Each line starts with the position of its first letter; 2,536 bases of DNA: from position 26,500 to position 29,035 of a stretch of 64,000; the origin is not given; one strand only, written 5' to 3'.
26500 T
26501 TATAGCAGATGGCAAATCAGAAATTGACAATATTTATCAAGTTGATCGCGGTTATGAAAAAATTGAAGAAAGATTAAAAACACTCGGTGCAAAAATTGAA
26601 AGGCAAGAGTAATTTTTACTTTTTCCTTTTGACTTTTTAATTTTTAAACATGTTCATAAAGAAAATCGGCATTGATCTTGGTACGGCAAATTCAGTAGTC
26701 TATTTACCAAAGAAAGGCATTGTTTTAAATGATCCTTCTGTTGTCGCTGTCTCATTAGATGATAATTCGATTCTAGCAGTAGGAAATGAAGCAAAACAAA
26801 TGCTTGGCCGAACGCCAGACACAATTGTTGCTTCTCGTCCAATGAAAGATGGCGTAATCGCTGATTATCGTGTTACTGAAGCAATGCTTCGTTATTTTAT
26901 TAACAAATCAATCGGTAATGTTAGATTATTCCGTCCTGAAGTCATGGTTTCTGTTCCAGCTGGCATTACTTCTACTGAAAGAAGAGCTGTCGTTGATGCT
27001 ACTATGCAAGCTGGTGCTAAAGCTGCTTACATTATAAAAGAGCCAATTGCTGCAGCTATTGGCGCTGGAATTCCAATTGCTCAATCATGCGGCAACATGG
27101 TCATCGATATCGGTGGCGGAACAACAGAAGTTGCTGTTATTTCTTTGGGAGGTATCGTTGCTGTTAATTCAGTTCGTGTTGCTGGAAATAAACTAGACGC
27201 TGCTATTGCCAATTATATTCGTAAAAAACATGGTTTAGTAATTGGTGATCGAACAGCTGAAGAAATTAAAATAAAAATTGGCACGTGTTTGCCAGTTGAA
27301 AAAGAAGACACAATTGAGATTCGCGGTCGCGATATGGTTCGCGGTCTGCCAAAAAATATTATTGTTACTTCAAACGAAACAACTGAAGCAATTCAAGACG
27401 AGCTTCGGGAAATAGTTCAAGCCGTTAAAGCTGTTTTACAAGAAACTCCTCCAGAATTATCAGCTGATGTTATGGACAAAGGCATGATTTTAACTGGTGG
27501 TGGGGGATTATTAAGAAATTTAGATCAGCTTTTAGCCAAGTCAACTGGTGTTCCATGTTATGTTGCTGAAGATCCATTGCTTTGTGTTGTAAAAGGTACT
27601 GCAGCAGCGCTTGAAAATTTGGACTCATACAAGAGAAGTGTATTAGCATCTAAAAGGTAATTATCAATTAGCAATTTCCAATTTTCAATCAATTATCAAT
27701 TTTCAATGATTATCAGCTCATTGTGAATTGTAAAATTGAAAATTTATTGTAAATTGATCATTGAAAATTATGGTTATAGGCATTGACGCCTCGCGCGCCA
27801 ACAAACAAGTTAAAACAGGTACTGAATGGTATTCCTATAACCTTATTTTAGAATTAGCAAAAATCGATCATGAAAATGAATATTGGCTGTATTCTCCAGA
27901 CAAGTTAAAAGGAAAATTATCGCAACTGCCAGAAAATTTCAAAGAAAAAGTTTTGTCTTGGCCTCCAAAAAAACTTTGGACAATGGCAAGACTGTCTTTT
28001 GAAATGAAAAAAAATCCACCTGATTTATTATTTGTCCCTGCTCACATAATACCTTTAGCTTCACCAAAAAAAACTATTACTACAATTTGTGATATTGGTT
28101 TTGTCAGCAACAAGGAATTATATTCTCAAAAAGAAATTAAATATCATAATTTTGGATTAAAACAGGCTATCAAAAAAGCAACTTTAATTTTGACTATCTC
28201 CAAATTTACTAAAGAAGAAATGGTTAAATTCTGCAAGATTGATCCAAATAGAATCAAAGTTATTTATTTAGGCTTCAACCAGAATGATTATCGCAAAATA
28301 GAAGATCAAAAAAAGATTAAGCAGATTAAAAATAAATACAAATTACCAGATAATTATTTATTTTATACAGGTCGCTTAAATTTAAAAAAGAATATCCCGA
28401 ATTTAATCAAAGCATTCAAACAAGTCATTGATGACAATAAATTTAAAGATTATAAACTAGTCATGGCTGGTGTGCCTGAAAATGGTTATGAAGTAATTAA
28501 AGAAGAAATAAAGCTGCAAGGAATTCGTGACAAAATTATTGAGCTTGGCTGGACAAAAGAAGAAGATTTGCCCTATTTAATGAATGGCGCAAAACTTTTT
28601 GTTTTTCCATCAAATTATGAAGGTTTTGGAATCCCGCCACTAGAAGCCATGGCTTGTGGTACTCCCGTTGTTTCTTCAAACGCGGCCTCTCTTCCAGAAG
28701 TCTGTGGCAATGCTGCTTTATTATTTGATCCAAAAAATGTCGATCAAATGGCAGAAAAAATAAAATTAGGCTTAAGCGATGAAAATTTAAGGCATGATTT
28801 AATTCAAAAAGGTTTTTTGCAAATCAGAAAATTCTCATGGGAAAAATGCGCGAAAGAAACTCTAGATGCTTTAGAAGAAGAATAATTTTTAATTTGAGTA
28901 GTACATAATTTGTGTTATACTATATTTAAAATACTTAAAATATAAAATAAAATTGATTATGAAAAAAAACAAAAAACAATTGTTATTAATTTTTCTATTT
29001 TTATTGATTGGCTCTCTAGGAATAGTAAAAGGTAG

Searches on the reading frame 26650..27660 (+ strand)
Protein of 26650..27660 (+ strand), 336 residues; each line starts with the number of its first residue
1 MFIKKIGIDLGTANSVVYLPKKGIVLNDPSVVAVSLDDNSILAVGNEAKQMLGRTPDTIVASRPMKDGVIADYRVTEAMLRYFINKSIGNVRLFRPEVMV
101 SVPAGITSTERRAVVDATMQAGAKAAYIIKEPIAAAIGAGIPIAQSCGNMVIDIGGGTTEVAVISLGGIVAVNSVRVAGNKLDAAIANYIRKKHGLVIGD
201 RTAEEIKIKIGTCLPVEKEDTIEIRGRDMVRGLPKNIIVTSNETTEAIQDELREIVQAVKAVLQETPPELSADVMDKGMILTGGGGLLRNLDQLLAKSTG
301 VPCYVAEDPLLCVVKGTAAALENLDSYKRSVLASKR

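Call 35: search_protein_families(library=pfam, proteins=[window:26650-27660:+])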
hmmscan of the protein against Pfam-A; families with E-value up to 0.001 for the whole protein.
window:26650-27660:+ (336 aa): 4 families
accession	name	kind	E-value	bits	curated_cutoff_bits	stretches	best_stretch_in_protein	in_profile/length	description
PF06723.19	MreB_Mbl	-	3.7e-138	460.3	27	1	4-328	2-326/327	MreB/Mbl protein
PF00012.26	HSP70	-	4.5e-13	48.7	20.6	1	97-194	135-238/599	Hsp70 protein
PF00022.25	Actin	-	1.6e-12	47.2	27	1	29-193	31-190/410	Actin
PF14450.12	FtsA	-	7.3e-12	46.2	31.8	1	150-307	1-111/127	Cell division protein FtsA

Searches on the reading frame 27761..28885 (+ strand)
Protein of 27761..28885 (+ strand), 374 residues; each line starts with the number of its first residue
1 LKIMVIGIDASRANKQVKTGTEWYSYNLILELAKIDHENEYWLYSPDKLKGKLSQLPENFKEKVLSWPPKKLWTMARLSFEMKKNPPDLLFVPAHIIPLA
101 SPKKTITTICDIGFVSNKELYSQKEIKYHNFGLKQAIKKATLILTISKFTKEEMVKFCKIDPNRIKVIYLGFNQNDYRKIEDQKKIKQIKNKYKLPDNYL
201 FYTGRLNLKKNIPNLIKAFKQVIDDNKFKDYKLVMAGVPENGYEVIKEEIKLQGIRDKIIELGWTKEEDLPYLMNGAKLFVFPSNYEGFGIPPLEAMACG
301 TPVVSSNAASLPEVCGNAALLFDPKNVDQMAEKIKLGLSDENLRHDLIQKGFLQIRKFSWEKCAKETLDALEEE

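Call 35: search_protein_families(library=pfam, proteins=[window:27761-28885:+])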
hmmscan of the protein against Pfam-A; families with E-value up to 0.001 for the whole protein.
window:27761-28885:+ (374 aa): 5 families
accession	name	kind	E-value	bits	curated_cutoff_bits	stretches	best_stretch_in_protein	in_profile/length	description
PF00534.26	Glycos_transf_1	-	2.4e-41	141.6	26.4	1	190-351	8-169/172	Glycosyl transferases group 1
PF13692.12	Glyco_trans_1_4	-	2.9e-30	105.9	27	1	199-336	3-138/142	Glycosyl transferases group 1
PF20706.3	GT4-conflict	-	5e-12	45.9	26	1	197-309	197-314/385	Family 4 Glycosyltransferase in conflict systems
PF13439.12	Glyco_transf_4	-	4e-09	37.2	28.5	1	20-173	3-167/170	Glycosyltransferase Family 4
PF13524.12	Glyco_trans_1_2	-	2.6e-08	34.4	25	1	252-367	27-142/144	Glycosyl transferase-like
